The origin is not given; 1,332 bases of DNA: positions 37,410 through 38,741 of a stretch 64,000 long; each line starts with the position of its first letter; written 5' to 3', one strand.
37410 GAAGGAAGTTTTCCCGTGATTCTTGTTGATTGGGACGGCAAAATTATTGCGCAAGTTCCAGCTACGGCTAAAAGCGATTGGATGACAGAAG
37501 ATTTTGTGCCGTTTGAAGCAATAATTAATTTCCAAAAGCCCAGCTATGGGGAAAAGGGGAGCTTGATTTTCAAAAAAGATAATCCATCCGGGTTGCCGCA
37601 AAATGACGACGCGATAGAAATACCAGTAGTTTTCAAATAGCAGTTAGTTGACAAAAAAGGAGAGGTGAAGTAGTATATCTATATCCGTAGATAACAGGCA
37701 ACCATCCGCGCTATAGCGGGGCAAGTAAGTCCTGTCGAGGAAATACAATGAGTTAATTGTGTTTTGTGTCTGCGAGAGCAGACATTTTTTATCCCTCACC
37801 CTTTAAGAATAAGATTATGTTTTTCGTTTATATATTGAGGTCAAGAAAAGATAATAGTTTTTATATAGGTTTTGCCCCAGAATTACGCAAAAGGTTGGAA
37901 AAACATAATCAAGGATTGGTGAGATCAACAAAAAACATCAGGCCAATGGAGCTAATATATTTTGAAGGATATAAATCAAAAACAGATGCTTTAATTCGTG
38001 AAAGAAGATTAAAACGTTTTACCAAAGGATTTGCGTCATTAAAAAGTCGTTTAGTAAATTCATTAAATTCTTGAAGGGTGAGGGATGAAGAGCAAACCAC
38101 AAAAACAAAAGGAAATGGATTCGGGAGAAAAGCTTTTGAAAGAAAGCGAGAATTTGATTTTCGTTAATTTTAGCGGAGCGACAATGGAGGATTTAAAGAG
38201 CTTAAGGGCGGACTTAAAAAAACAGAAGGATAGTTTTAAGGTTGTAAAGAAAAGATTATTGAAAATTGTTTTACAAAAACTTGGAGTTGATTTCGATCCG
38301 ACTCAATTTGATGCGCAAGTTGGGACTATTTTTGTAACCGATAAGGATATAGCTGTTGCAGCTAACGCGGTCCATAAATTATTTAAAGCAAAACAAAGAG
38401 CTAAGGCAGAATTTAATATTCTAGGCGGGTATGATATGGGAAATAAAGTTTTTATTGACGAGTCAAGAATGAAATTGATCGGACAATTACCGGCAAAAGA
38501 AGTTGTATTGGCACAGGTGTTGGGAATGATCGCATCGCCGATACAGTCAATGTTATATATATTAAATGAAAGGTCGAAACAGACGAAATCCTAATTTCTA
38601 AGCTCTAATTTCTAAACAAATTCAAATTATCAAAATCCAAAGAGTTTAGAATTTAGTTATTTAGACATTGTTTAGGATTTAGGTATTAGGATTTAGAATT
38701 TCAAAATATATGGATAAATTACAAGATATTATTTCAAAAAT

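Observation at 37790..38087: GIY-YIG gene delimited by a perfect 13-bp inverted repeat whose right arm is the rplJ Shine-Dalgarno/start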

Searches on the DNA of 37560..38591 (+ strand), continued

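Call 77: search_rna_families(source=L065, start=2850, end=3600, threshold=gathering, show_alignments=1)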
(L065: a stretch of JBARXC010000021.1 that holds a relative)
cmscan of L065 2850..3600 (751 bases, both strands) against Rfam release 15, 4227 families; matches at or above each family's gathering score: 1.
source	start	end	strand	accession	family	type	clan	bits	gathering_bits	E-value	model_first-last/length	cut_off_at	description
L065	2898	3550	+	RF00010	RNaseP_bact_a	Gene; ribozyme;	CL00002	250.8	100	1.9e-82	1-367/367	no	Bacterial RNase P class A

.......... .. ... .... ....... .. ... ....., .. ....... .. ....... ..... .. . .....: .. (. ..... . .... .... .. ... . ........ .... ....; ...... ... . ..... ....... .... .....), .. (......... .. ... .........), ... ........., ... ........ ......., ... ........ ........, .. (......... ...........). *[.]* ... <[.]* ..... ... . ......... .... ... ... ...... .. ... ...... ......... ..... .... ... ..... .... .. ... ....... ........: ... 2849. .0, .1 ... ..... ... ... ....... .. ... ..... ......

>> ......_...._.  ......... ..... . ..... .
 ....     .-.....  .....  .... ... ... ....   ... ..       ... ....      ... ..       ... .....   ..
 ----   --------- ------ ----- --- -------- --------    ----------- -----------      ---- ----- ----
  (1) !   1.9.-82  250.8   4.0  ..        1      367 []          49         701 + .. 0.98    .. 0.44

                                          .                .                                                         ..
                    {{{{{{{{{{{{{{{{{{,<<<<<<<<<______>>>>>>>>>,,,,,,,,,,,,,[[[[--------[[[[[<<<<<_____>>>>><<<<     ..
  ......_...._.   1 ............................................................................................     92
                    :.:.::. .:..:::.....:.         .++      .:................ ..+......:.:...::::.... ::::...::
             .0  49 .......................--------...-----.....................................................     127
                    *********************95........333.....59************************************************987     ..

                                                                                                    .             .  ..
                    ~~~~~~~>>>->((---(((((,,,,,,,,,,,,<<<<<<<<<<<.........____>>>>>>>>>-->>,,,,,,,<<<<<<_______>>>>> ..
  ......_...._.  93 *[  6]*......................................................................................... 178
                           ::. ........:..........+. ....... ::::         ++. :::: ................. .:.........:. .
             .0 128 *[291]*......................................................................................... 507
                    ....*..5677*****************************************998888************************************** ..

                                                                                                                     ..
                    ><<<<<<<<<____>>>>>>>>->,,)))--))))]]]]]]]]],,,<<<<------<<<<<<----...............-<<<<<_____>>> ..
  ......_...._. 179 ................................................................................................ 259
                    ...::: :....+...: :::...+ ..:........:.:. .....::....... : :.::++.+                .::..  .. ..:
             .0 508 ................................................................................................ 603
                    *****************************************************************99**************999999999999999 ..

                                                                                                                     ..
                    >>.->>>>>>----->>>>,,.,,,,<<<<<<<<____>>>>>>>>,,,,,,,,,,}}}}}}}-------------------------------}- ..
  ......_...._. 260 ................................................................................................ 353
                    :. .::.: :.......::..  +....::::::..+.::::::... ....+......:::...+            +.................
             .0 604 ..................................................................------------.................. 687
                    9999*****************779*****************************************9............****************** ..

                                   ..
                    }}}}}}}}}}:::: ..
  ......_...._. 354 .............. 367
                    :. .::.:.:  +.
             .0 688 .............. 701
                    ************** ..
